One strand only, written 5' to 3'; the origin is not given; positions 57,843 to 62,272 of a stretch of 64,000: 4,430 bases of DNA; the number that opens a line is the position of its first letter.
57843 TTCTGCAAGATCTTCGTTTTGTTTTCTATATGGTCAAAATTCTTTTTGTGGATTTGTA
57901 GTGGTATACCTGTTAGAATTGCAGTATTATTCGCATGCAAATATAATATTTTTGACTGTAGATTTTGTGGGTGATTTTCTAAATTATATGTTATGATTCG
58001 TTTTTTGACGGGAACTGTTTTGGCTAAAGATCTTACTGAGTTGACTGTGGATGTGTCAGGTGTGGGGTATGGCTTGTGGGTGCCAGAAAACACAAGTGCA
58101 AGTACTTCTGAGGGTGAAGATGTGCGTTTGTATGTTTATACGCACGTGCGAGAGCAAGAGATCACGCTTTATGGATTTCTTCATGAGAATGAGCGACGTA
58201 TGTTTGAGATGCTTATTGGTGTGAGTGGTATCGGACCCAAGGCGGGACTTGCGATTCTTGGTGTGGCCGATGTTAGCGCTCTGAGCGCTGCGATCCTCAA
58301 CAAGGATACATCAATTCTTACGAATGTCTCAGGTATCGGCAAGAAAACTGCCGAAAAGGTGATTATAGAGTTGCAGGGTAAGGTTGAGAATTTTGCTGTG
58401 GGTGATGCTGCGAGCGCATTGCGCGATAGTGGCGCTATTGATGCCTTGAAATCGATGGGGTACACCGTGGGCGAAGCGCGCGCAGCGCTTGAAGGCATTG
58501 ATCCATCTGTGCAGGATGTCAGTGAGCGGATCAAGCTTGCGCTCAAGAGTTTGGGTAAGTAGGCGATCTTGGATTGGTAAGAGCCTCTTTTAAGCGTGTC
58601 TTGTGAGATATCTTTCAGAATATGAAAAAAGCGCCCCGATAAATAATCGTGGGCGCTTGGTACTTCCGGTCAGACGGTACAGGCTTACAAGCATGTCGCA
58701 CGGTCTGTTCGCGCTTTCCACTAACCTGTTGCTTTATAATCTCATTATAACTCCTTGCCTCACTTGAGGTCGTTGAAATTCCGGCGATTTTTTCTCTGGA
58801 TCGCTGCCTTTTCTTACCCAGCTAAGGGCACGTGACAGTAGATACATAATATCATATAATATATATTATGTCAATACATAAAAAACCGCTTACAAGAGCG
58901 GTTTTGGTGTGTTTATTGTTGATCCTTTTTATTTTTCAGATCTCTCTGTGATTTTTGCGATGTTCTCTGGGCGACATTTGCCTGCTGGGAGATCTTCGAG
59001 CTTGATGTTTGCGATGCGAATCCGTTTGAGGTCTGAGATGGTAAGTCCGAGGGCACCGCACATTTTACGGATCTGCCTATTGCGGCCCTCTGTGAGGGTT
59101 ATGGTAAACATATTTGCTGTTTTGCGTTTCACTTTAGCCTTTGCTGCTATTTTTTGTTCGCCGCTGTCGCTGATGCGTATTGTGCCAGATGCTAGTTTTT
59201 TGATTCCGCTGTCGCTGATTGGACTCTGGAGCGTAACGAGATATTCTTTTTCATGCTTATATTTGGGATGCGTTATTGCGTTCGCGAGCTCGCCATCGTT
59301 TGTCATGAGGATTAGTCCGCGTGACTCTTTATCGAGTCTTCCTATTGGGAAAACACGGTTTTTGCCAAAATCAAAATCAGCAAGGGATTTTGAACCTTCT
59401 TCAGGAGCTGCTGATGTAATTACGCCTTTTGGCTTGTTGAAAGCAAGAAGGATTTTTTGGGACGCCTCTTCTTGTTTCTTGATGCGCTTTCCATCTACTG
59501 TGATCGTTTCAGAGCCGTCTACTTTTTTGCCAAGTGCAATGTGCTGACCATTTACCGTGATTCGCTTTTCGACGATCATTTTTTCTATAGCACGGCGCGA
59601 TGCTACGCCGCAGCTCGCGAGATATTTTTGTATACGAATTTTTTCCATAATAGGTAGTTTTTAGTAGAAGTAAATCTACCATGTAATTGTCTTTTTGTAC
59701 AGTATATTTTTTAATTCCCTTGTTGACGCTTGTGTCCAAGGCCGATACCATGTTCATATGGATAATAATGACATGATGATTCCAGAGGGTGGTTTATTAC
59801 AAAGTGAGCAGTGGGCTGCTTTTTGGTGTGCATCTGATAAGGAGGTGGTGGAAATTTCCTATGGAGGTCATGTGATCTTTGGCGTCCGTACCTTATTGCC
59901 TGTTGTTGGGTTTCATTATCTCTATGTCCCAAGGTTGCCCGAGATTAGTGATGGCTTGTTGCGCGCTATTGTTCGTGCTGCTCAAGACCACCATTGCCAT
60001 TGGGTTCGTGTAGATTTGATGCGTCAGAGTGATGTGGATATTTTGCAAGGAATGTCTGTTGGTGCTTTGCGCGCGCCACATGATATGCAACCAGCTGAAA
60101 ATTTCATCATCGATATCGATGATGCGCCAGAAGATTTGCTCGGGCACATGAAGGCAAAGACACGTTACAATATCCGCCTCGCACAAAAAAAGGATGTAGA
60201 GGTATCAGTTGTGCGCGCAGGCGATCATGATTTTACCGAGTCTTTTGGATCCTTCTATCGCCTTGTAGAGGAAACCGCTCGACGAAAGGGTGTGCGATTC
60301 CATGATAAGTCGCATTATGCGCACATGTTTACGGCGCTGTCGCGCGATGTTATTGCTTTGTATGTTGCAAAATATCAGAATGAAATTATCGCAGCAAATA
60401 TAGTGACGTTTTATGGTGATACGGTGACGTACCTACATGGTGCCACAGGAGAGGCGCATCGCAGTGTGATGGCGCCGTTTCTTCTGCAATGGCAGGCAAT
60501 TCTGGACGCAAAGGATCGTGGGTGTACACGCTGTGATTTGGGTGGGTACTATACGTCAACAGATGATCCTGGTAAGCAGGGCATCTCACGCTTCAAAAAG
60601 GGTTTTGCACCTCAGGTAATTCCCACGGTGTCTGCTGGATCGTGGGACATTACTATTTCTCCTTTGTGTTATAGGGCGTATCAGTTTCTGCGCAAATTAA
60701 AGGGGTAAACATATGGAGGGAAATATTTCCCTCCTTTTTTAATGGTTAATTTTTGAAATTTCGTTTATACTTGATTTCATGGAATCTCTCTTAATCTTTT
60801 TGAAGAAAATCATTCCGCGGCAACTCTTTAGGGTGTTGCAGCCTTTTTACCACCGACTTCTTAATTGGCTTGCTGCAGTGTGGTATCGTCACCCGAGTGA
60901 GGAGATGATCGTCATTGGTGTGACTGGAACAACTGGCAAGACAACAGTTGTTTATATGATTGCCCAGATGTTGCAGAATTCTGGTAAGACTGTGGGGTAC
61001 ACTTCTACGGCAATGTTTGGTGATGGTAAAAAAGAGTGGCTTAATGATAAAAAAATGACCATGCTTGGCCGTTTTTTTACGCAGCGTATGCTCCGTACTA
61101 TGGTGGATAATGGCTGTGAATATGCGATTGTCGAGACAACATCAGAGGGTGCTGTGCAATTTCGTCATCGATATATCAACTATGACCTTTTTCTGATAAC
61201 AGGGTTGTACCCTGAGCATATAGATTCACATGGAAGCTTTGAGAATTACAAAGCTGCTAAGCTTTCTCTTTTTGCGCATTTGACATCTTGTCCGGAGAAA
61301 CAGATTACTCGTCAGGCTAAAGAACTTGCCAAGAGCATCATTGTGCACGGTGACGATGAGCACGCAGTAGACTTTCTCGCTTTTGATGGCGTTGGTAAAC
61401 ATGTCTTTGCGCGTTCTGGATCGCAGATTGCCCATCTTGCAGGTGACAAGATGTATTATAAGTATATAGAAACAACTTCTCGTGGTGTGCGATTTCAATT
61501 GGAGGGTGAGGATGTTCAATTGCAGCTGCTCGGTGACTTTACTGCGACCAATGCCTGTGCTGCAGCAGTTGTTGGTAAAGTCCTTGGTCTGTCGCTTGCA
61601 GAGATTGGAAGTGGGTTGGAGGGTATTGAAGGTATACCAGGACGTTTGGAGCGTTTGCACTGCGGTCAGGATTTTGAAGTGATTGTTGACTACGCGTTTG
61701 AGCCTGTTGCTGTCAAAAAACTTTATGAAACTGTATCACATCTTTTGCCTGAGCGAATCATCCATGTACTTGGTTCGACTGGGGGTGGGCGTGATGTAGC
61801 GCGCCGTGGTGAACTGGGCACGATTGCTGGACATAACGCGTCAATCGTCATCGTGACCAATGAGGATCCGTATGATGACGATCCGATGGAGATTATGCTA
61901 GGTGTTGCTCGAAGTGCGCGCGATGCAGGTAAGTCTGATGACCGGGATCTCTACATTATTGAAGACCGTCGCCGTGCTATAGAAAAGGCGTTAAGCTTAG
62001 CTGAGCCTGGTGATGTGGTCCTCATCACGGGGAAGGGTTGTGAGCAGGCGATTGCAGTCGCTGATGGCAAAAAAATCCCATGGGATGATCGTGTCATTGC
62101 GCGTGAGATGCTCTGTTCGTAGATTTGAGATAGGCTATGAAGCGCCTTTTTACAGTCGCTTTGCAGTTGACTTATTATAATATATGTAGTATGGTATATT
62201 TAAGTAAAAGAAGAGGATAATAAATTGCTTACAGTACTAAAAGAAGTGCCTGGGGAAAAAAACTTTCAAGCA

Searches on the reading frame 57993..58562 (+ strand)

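Call 13: search_protein_families(library=pfam, proteins=[window:57993-58562:+], max_evalue=0.001)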
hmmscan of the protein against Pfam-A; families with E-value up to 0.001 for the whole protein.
window:57993-58562:+ (189 aa): 4 families
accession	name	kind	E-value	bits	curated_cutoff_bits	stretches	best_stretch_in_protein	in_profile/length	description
PF01330.27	RuvA_N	-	8.7e-20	71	23.6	1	1-61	1-61/61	RuvA N terminal domain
PF14520.12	HHH_5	-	1.3e-13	51.7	27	1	71-128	1-56/57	Helix-hairpin-helix domain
PF07499.19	RuvA_C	-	2.3e-05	25.2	24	1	148-187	6-46/47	RuvA, C-terminal domain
PF00633.29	HHH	-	3.9e-05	23.7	24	0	103-124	7-28/30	Helix-hairpin-helix motif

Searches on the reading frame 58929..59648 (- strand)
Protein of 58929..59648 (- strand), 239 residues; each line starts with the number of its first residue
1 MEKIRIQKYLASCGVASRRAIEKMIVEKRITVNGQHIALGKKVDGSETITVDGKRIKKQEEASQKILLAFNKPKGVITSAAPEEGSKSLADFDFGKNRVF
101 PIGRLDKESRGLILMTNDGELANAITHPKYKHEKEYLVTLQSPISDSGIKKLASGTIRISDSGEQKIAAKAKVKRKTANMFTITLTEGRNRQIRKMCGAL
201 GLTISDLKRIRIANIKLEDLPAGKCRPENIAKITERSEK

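Call 13: search_protein_families(library=pfam, proteins=[window:58929-59648:-], max_evalue=0.001)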
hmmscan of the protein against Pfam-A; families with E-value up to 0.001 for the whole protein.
window:58929-59648:- (239 aa): 2 families
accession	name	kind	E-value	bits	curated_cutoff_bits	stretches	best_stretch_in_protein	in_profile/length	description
PF00849.27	PseudoU_synth_2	-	1.5e-24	87.3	26.8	1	67-197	2-150/152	RNA pseudouridylate synthase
PF01479.30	S4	-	5e-09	36.2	22.8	1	5-49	2-48/48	S4 domain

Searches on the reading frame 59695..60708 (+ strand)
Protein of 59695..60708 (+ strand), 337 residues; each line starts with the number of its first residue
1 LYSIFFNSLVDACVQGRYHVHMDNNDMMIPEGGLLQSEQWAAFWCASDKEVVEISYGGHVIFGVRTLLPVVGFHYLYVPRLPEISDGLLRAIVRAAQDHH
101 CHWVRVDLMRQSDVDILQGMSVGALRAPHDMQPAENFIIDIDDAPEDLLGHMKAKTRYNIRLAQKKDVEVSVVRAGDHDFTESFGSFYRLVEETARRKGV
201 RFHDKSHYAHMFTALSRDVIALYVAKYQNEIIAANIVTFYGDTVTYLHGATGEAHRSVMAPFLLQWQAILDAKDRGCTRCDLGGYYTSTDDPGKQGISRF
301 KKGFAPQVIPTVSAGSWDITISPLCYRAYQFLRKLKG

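Call 13: search_protein_families(library=pfam, proteins=[window:59695-60708:+], max_evalue=0.001)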
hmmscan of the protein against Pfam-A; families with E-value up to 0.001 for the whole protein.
window:59695-60708:+ (337 aa): 3 families
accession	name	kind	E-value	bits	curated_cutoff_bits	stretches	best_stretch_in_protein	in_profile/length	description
PF02388.22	FemAB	-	6.8e-31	107.9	24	2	224-334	299-406/406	FemAB family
PF13480.13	Acetyltransf_6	-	6.4e-16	59.2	22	1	154-289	1-137/143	Acetyltransferase (GNAT) domain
PF04339.18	FemAB_like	-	0.00024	20.8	27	1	69-242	99-272/369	Peptidogalycan biosysnthesis/recognition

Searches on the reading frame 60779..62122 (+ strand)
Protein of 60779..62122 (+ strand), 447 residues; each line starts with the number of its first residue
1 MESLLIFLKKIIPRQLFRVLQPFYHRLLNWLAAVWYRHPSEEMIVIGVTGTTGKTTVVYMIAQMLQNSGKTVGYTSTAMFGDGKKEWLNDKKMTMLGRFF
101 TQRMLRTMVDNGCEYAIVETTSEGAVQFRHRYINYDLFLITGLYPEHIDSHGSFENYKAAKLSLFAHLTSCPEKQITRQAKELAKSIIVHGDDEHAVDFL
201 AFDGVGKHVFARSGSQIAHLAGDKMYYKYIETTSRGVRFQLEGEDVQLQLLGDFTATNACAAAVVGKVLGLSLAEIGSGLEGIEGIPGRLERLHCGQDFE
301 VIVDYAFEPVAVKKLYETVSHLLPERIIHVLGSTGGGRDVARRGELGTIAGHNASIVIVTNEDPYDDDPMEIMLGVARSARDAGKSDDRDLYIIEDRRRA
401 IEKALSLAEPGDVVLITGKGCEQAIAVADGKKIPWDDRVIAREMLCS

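Call 13: search_protein_families(library=pfam, proteins=[window:60779-62122:+], max_evalue=0.001)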
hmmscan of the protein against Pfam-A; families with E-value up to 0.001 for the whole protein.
window:60779-62122:+ (447 aa): 3 families
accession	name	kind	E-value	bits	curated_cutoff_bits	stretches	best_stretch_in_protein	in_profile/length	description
PF08245.18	Mur_ligase_M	-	1.1e-30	107.6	24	1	48-265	1-199/200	Mur ligase middle domain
PF02875.26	Mur_ligase_C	-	1.9e-21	77.6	28.4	1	288-420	1-127/127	Mur ligase, glutamate ligase domain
PF19842.5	YqeC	-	0.00026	21.7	27.6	1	47-87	2-43/145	YqeC protein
